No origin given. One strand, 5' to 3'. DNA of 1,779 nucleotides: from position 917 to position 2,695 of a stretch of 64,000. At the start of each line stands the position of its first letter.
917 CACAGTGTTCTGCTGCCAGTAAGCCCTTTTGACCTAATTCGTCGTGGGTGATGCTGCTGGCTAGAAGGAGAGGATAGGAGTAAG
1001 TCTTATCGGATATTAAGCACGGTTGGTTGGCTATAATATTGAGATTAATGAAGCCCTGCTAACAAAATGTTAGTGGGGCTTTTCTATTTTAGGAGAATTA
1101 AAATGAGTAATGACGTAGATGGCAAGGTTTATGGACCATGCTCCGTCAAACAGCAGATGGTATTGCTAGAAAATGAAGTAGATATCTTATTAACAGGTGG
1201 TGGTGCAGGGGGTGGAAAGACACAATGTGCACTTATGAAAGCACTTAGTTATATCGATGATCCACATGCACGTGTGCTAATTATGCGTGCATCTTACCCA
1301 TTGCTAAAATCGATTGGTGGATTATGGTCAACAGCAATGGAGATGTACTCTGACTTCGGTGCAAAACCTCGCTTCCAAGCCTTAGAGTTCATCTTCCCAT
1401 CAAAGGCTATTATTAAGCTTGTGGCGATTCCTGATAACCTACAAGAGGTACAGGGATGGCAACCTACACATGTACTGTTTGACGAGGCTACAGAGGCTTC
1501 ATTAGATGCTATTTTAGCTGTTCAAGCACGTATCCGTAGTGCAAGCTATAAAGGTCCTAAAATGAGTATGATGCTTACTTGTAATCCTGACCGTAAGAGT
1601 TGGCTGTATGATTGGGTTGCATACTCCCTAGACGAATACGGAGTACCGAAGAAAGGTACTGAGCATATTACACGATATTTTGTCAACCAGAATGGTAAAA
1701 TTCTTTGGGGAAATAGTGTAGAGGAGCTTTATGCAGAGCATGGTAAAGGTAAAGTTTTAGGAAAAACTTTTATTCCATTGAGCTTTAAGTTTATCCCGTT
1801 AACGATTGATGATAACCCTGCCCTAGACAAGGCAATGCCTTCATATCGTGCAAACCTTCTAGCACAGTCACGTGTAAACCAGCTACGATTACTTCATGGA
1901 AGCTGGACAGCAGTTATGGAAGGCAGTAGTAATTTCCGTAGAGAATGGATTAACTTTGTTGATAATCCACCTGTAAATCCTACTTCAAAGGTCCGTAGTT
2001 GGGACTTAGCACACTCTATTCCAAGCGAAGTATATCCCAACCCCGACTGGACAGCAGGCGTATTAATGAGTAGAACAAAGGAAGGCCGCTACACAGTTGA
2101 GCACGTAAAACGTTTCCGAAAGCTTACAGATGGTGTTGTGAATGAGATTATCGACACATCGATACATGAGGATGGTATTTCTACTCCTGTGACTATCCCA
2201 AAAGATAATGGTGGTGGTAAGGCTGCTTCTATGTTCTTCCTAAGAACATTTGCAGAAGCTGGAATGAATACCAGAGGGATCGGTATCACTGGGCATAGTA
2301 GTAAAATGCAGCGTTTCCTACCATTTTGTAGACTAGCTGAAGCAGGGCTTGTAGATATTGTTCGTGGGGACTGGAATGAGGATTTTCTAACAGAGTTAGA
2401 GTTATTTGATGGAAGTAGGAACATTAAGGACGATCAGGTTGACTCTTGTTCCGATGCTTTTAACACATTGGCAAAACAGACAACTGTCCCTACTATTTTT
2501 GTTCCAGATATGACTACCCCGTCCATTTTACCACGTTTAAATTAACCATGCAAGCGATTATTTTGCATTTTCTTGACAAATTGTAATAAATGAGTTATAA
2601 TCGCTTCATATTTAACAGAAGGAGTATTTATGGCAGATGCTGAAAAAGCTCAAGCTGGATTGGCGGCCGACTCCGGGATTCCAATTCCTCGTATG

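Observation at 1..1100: Left-end tRNA gene cluster with non-canonical members and tRNA-like remnants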

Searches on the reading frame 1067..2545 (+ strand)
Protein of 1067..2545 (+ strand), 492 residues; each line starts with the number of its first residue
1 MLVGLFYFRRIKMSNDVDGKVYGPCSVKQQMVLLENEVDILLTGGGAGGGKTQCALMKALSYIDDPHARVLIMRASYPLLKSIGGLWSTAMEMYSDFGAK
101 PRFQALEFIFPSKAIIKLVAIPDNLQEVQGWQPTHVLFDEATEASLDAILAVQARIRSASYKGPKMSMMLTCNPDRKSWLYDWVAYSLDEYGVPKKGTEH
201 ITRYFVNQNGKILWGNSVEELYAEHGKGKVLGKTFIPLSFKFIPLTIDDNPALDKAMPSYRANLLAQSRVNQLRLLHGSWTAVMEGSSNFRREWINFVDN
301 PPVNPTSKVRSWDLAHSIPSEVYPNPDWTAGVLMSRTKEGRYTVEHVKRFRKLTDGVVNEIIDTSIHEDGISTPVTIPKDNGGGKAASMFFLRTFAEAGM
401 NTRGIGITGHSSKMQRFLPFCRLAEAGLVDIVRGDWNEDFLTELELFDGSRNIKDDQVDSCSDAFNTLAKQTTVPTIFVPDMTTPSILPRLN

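Call 7: search_dna_similar(query=window:1067-2545:+, collection=phages, mode=protein, max_rows=30)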
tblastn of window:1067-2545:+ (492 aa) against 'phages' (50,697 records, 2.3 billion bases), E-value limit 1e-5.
Records with a match: 1341; places in all: 1349; records where one place covers at least 80% of the query: 1198.
Best place of each record, by identity: <60% 1341.
By first word of the organism name: Escherichia 342; Pseudomonas 231; Vibrio 146; Rheinheimera 115; Salmonella 97; Acinetobacter 91; Klebsiella 40; Erwinia 35; Shigella 24; Campylobacter 24; and 43 more.
By host as written in the record: - 189; Rheinheimera sp. BAL341 115; Escherichia coli 99; Pseudomonas aeruginosa 71; Escherichia coli K-12 MG1655 50; Acinetobacter baumannii 36; Pseudomonas aeruginosa PAO1 26; Campylobacter jejuni 22; and 333 more.
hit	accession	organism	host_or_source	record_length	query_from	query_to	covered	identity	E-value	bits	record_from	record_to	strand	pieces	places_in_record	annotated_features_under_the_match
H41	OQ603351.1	Pseudomonas phage Ep020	Pseudomonas sp. AY2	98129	13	483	96%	41.0%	2e-95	322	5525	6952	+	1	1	record has no annotation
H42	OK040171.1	Pseudomonas phage PHB09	Pseudomonas syringae pv. actinidiae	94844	5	483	97%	39.8%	2e-92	313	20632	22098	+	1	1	terminase large subunit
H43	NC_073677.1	Pseudomonas phage PHB09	Pseudomonas syringae pv. actinidiae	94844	5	483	97%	39.8%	2e-92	313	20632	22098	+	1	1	terminase large subunit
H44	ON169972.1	Pseudomonas phage EM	Pseudomonas aeruginosa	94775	16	492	97%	39.9%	3e-89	304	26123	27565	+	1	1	terminase large subunit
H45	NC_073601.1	Pseudomonas phage EM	Pseudomonas aeruginosa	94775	16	492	97%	39.9%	3e-89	304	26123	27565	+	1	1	terminase large subunit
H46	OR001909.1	Pseudomonas phage 16Q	Pseudomonas syringae pv. syringae 16QsV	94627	13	483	96%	40.4%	1e-92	314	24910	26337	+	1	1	terminase large subunit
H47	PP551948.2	Pseudomonas phage UNO-G1W1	Pseudomonas fluorescens Migula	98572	13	483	96%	40.2%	4e-96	324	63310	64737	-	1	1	terminase large subunit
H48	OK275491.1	Pseudomonas phage REC1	Pseudomonas sp.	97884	13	483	96%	40.2%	5e-93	315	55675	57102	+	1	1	terminase large subunit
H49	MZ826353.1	Pseudomonas phage REC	Pseudomonas syringae pv. Tomato 192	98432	13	483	96%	40.2%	5e-93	315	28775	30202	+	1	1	75: terminase large subunit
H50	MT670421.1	Pseudomonas phage phiPsa381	Pseudomonas syringae pv. actinidiae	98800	13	483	96%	40.2%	5e-92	312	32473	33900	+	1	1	terminase large subunit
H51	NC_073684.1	Pseudomonas phage phiPsa381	Pseudomonas syringae pv. actinidiae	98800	13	483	96%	40.2%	5e-92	312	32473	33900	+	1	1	terminase large subunit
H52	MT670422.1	Pseudomonas phage phiPsa397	Pseudomonas syringae pv. actinidiae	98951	13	483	96%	40.2%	5e-92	312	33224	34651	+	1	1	terminase large subunit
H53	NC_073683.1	Pseudomonas phage phiPsa397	Pseudomonas syringae pv. actinidiae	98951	13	483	96%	40.2%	5e-92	312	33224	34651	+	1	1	terminase large subunit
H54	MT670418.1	Pseudomonas phage phiPsa300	Pseudomonas syringae pv. actinidiae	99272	13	483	96%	40.2%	5e-92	312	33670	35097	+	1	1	terminase large subunit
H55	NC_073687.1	Pseudomonas phage phiPsa300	Pseudomonas syringae pv. actinidiae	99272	13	483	96%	40.2%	5e-92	312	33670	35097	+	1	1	terminase large subunit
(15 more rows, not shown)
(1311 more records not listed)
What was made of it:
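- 1103..2545 (+): Large terminase subunit. It is context, and the anchor used to find related phages. About 40% identity to Otagovirus terminases (call 7).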

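Call 8: find_related_loci(query=window:1103-2542:+, collection=viral_contigs, flank=6000)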
Query window:1103-2542:+ (480 aa) in viral_contigs; peptide patterns used: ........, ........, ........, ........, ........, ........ (x = any residue, [..] = any of these).
20 stretches matched a pattern; 19 encode a relative of the query (tblastn E <= 1e-3); 19 distinct loci.
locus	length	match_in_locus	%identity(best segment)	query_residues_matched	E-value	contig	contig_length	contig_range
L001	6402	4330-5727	72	10-474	0e+0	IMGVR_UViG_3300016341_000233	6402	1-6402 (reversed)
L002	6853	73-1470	72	10-474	0e+0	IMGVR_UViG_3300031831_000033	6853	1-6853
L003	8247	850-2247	71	10-474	0e+0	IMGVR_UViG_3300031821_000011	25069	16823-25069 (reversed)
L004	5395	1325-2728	59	6-479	0e+0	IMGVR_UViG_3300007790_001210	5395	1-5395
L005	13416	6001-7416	60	9-479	0e+0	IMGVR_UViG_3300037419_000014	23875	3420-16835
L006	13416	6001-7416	60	9-479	0e+0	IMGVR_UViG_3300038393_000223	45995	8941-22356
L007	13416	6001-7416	60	9-479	0e+0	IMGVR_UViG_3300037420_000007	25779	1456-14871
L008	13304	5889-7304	61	9-474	0e+0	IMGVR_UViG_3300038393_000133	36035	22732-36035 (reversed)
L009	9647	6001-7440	59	4-477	0e+0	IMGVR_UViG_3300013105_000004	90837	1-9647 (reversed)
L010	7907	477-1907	59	9-479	0e+0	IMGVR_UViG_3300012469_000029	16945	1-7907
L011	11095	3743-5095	55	35-477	5e-162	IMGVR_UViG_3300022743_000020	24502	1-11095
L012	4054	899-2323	38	5-465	4e-95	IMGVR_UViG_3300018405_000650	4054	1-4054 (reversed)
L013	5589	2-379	65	354-479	2e-52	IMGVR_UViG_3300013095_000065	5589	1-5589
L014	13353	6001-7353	55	35-477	5e-162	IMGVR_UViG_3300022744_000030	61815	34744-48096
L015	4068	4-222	64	407-479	4e-24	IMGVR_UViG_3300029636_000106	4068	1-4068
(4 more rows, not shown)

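Call 14: find_encoding_contigs(protein=window:1103-2545:+, flank=10000, max_places=10)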
Protein window:1103-2545:+ (480 aa): 2 contigs read that carry it; 2 places shown.
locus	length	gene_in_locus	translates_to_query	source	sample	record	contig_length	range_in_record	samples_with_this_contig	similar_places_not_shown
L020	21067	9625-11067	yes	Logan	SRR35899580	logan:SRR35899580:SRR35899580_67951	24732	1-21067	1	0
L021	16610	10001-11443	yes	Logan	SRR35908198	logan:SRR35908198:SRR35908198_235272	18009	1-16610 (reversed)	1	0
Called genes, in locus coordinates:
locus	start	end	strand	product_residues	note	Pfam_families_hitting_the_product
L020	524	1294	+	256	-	-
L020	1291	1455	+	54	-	-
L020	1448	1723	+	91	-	-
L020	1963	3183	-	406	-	PF01139:RtcB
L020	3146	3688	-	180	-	PF07463:NUMOD4 (weak), PF13392:HNH_3, PF01381:HTH_3 (weak)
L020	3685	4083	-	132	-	-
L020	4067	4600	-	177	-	PF13328:HD_4, PF01966:HD (weak)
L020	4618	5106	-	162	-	-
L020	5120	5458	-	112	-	-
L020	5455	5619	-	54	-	-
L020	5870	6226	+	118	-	-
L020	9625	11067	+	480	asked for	PF03237:Terminase_6N, PF17289:Terminase_6C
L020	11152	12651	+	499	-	PF06074:Portal_Mu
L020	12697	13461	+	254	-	PF14550:Peptidase_S78_2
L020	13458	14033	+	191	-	PF26210:Phage_phiTE_211 (weak)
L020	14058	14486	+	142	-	PF02924:HDPD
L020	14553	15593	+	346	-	PF03864:Phage_cap_E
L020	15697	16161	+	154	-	-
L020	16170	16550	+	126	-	-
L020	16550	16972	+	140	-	-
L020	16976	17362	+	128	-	PF13554:Phage_tail_terminator_5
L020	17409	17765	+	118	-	-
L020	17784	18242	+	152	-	-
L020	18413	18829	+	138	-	-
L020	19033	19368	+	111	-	-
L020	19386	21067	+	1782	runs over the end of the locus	?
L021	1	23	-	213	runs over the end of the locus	PF00239:Resolvase, PF13384:HTH_23 (weak)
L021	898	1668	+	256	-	-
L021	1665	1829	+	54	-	-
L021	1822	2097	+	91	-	-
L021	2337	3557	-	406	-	PF01139:RtcB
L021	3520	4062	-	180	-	PF07463:NUMOD4 (weak), PF13392:HNH_3, PF01381:HTH_3 (weak)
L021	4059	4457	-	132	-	-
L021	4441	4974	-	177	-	PF13328:HD_4, PF01966:HD (weak)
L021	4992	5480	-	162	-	-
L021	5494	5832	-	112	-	-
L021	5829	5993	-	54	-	-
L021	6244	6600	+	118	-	-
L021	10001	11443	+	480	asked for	PF03237:Terminase_6N, PF17289:Terminase_6C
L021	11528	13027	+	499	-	PF06074:Portal_Mu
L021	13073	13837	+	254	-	PF14550:Peptidase_S78_2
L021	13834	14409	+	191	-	PF26210:Phage_phiTE_211 (weak)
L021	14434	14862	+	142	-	PF02924:HDPD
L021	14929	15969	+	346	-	PF03864:Phage_cap_E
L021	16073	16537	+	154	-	-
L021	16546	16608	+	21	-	?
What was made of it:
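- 1103..2545 (+): PF03237/PF17289 (call 14).
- On Phage tRNA array of the FelixO1/Otagovirus type: L020/L021 gene maps (call 14).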

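Call 21: find_related_loci(query=window:1103-2542:+, collection=metagenome_contigs, flank=5000)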
Query window:1103-2542:+ (480 aa) in metagenome_contigs; peptide patterns used: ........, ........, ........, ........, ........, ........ (x = any residue, [..] = any of these).
90 stretches matched a pattern; 17 encode a relative of the query (tblastn E <= 1e-3); 17 distinct loci.
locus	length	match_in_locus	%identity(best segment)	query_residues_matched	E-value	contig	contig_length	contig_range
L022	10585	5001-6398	71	10-474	0e+0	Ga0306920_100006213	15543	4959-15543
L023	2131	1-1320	71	36-474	0e+0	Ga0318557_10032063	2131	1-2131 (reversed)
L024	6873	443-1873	59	9-479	0e+0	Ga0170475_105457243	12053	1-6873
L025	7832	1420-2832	58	9-479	7e-179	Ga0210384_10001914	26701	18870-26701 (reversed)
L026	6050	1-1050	72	126-474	6e-168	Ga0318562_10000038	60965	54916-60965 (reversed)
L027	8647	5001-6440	59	4-477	0e+0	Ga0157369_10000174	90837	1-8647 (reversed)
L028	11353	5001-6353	55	35-477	3e-162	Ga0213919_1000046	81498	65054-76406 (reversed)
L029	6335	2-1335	71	40-480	0e+0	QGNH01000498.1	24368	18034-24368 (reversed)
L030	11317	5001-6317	49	38-477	1e-133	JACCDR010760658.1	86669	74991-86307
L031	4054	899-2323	38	5-465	2e-95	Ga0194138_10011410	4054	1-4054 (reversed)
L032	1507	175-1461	35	18-460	6e-69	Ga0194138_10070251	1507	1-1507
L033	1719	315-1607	33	18-462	2e-64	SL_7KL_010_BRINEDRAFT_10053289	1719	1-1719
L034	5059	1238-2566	32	18-466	1e-60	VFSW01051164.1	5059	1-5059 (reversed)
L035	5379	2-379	65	354-479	9e-53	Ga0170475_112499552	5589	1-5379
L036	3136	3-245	78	399-479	1e-36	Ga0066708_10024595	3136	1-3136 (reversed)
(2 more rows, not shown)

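Call 22: find_homologous_proteins(query=window:1103-2542:+, max_evalue=1e-50)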
Query window:1103-2542:+ (480 aa): 518 proteins with E <= 1e-50 among 8000 candidates; the best 120 are listed.
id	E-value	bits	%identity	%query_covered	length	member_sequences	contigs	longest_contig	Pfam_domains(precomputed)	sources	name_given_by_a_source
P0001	2.3e-296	1001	90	100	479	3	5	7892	PF17289.9,PF03237.22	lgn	-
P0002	8.0e-293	989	88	99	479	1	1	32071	PF17289.9,PF03237.22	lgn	-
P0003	5.9e-279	944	84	99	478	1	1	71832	PF17289.9,PF03237.22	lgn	-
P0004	7.6e-258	874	81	99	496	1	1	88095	PF17289.9,PF03237.22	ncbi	-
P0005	1.0e-252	857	77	99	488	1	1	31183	PF17289.9,PF03237.22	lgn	-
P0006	2.8e-244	829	76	99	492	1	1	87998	PF17289.9,PF03237.22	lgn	-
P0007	5.6e-240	815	78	93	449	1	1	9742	PF17289.9,PF03237.22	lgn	-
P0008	4.5e-233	792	73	99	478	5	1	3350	PF17289.9,PF03237.22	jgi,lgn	jgi:predicted phage terminase large subunit-like protein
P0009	1.4e-231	787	73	98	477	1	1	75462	PF17289.9,PF03237.22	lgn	-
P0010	2.6e-221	754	72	97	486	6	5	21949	PF17289.9,PF03237.22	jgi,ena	-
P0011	3.8e-208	710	65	98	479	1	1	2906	PF17289.9,PF04466.20,PF03237.22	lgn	-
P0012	2.0e-202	691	65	98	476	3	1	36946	PF17289.9,PF03237.22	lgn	-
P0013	1.6e-200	685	63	98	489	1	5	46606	PF17289.9,PF03237.22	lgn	-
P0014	9.2e-200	682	63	98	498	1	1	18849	PF17289.9,PF03237.22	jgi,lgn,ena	jgi:predicted phage terminase large subunit-like protein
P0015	4.3e-199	680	64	100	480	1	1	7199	PF17289.9,PF03237.22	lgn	-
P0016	3.4e-198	677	63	98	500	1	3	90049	PF17289.9,PF03237.22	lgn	-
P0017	1.2e-197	675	63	99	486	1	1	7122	PF17289.9,PF03237.22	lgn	-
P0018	2.8e-197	674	64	98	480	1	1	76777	PF17289.9,PF03237.22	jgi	jgi:predicted phage terminase large subunit-like protein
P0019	4.2e-197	674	62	98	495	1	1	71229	PF17289.9,PF03237.22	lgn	-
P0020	1.3e-196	672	62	98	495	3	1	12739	PF17289.9,PF03237.22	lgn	-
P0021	1.3e-195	669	62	100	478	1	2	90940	PF17289.9,PF03237.22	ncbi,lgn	-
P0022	3.7e-195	667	63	99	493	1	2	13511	PF17289.9,PF03237.22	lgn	-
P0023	7.6e-195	666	62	100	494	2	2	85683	PF17289.9,PF03237.22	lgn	-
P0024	1.3e-194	665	61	99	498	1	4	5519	PF17289.9,PF03237.22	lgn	-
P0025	3.7e-194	664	62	100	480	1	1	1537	PF17289.9,PF03237.22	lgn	-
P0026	5.4e-194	663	63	98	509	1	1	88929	PF17289.9,PF03237.22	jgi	jgi:predicted phage terminase large subunit-like protein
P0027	6.4e-194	663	62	99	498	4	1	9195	PF17289.9,PF03237.22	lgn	-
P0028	1.2e-193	662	62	99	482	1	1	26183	PF17289.9,PF03237.22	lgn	-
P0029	2.2e-193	661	63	100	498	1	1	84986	PF17289.9,PF03237.22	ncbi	-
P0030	2.2e-193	661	62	98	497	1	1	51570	PF17289.9,PF03237.22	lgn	-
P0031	2.4e-193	661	61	98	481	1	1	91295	PF17289.9,PF03237.22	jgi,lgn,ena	jgi:predicted phage terminase large subunit-like protein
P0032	7.9e-193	660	63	98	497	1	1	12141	PF17289.9,PF03237.22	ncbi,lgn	-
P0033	1.0e-192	659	61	99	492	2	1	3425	PF17289.9,PF03237.22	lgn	-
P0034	1.9e-192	658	62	98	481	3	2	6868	PF17289.9,PF03237.22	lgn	-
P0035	7.5e-192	656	61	99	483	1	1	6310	PF17289.9,PF03237.22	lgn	-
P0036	7.9e-192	656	62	99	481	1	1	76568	PF17289.9,PF03237.22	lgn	-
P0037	9.2e-191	653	61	99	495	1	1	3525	PF17289.9,PF03237.22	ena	-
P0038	4.3e-190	651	60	98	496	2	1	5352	PF17289.9,PF03237.22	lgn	-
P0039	1.1e-189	649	59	98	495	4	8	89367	PF17289.9,PF03237.22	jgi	jgi:predicted phage terminase large subunit-like protein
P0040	2.5e-189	648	62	98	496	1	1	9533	PF17289.9,PF03237.22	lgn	-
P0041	6.4e-189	647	59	98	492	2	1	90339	PF17289.9,PF03237.22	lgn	-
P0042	8.4e-189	646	60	98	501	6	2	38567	PF17289.9,PF03237.22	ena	-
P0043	1.0e-187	643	60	98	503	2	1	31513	PF17289.9,PF03237.22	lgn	-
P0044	2.5e-187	641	60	98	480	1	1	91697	PF17289.9,PF03237.22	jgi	jgi:predicted phage terminase large subunit-like protein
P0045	1.2e-186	639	60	98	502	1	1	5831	PF17289.9,PF03237.22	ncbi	-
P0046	1.8e-186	639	59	98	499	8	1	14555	PF17289.9,PF03237.22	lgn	-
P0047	5.2e-186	637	60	98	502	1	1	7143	PF17289.9,PF03237.22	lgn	-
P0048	4.1e-185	634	60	98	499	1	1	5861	PF17289.9,PF03237.22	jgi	jgi:predicted phage terminase large subunit-like protein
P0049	5.5e-185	634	61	98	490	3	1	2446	PF17289.9,PF03237.22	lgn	-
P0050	4.3e-184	631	61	98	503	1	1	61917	PF17289.9,PF03237.22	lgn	-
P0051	5.0e-184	631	58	98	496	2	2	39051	PF17289.9,PF03237.22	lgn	-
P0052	1.4e-183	629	60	98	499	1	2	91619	PF17289.9,PF03237.22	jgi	jgi:predicted phage terminase large subunit-like protein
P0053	3.3e-183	628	58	98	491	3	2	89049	PF17289.9,PF03237.22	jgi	jgi:predicted phage terminase large subunit-like protein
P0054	8.2e-183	627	61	98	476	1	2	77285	PF17289.9,PF03237.22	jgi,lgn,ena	jgi:predicted phage terminase large subunit-like protein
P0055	2.3e-181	622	61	98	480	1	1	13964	PF17289.9,PF03237.22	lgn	-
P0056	1.1e-180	619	62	94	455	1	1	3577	PF17289.9,PF03237.22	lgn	-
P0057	3.4e-180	618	59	99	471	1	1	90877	PF17289.9,PF03237.22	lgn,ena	-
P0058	3.7e-180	618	59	99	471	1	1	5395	PF17289.9,PF03237.22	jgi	-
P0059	7.0e-180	617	63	93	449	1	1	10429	PF17289.9,PF03237.22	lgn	-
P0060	1.9e-179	615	60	99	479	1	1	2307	PF17289.9,PF03237.22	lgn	-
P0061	2.7e-179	615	59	98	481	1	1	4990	PF17289.9,PF03237.22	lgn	-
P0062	9.0e-179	613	59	98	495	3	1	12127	PF17289.9,PF03237.22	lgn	-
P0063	1.3e-176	606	58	98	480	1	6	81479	PF17289.9,PF03237.22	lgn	-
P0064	1.8e-176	606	59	98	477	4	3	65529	PF17289.9,PF03237.22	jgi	jgi:predicted phage terminase large subunit-like protein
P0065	1.5e-175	603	60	99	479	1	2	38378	PF17289.9,PF03237.22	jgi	-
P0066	1.7e-175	602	57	99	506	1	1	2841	PF17289.9,PF03237.22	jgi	jgi:predicted phage terminase large subunit-like protein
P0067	3.5e-175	601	57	98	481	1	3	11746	PF17289.9,PF03237.22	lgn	-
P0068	9.9e-175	600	58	98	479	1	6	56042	PF17289.9,PF03237.22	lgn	-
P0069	2.1e-174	599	58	98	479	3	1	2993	PF17289.9,PF03237.22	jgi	jgi:predicted phage terminase large subunit-like protein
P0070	2.1e-173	596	58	99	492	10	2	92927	PF17289.9,PF03237.22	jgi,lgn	jgi:predicted phage terminase large subunit-like protein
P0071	1.2e-172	593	57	100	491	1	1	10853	PF17289.9,PF03237.22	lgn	-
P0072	1.2e-172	593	57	99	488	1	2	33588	PF17289.9,PF03237.22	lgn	-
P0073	4.7e-172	591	57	98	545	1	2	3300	PF17289.9,PF03237.22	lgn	-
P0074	3.9e-171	588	57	98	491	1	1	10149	PF17289.9,PF03237.22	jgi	jgi:predicted phage terminase large subunit-like protein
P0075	5.6e-171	588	55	98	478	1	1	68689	PF17289.9,PF03237.22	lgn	-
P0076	6.5e-171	587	56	99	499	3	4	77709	PF17289.9,PF03237.22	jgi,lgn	jgi:predicted phage terminase large subunit-like protein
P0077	1.1e-170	587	55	99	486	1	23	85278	PF17289.9,PF03237.22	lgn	-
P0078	1.7e-170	586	58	98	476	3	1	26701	PF17289.9,PF04466.20,PF03237.22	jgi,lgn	-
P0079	2.7e-170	585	55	99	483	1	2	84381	PF17289.9,PF03237.22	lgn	-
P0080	2.9e-170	585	57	98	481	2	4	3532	PF17289.9,PF04466.20,PF03237.22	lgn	-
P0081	3.9e-170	585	58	98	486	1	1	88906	PF17289.9,PF03237.22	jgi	jgi:predicted phage terminase large subunit-like protein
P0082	1.1e-169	583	57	98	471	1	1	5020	PF17289.9,PF03237.22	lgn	-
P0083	2.2e-169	582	56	98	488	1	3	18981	PF17289.9,PF04466.20,PF03237.22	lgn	-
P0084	1.1e-168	580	57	98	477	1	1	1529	PF17289.9,PF03237.22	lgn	-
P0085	1.4e-168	580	57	99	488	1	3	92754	PF17289.9,PF03237.22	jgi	jgi:predicted phage terminase large subunit-like protein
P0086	2.1e-168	579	56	98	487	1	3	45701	PF17289.9,PF03237.22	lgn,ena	-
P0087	2.2e-168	579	55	100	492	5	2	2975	PF17289.9,PF04466.20,PF03237.22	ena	-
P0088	3.9e-168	578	58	98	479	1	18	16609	PF17289.9,PF04466.20,PF03237.22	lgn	-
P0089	5.7e-168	578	57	99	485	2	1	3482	PF17289.9,PF04466.20,PF03237.22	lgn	-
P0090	8.7e-168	577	57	98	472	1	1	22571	PF17289.9,PF03237.22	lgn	-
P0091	4.4e-167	575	56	99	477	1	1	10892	PF17289.9,PF03237.22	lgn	-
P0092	1.5e-166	573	54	100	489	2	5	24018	PF17289.9,PF04466.20,PF03237.22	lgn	-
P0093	4.4e-166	571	56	98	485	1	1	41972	PF17289.9,PF03237.22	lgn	-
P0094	4.6e-166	571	55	99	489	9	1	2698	PF17289.9,PF03237.22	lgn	-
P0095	5.3e-166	571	55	99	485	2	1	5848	PF17289.9,PF03237.22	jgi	jgi:predicted phage terminase large subunit-like protein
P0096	8.2e-166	570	55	100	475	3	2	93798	PF17289.9,PF03237.22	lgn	-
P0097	1.1e-165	570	56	99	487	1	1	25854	PF17289.9,PF04466.20,PF03237.22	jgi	jgi:predicted phage terminase large subunit-like protein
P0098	3.0e-165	569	57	99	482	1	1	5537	PF17289.9,PF03237.22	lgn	-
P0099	6.6e-165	567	55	99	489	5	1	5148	PF17289.9,PF04466.20,PF03237.22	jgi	jgi:predicted phage terminase large subunit-like protein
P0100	1.5e-164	566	54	98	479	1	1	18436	PF17289.9,PF03237.22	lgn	-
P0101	2.5e-164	566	55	98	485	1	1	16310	PF17289.9,PF03237.22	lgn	-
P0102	4.7e-164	565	55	99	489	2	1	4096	PF17289.9,PF04466.20,PF03237.22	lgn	-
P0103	7.5e-164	564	56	98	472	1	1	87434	PF17289.9,PF03237.22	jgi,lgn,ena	-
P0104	2.1e-163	563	55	99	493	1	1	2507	PF17289.9,PF03237.22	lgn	-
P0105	3.3e-163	562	56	98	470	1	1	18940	PF17289.9,PF03237.22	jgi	jgi:predicted phage terminase large subunit-like protein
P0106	5.8e-163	561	55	98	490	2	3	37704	PF17289.9,PF03237.22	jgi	jgi:predicted phage terminase large subunit-like protein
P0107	5.9e-163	561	78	67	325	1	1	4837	PF17289.9,PF03237.22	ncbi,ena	-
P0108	1.1e-162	560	55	98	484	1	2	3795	PF17289.9,PF03237.22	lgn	-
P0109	3.2e-162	559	54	98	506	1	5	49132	PF17289.9,PF03237.22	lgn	-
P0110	3.6e-162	558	53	98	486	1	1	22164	PF17289.9,PF04466.20,PF03237.22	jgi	jgi:predicted phage terminase large subunit-like protein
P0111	4.8e-162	558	54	98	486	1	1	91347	PF17289.9,PF04466.20,PF03237.22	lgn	-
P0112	5.9e-162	558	55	98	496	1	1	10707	PF17289.9,PF04466.20,PF03237.22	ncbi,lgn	-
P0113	6.8e-162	558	53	99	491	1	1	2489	PF17289.9,PF04466.20,PF03237.22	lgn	-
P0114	7.5e-162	557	55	98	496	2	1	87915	PF17289.9,PF03237.22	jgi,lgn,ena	-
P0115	1.3e-161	557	54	98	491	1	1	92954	PF17289.9,PF04466.20,PF03237.22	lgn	-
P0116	1.4e-161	557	55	98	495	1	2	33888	PF17289.9,PF04466.20,PF03237.22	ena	-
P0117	2.4e-161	556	57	96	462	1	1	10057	PF17289.9,PF04466.20,PF03237.22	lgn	-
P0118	3.9e-161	555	55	100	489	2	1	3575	PF17289.9,PF04466.20,PF03237.22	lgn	-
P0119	4.0e-161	555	55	98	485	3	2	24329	PF17289.9,PF04466.20,PF03237.22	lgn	-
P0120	4.3e-161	555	56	98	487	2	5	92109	PF17289.9,PF03237.22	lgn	-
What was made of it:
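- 1103..2545 (+): Homologues at 55-90% identity exist in metagenomes (call 22).
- On Phage tRNA array of the FelixO1/Otagovirus type: Relatives have 85-93 kb contigs (call 22).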
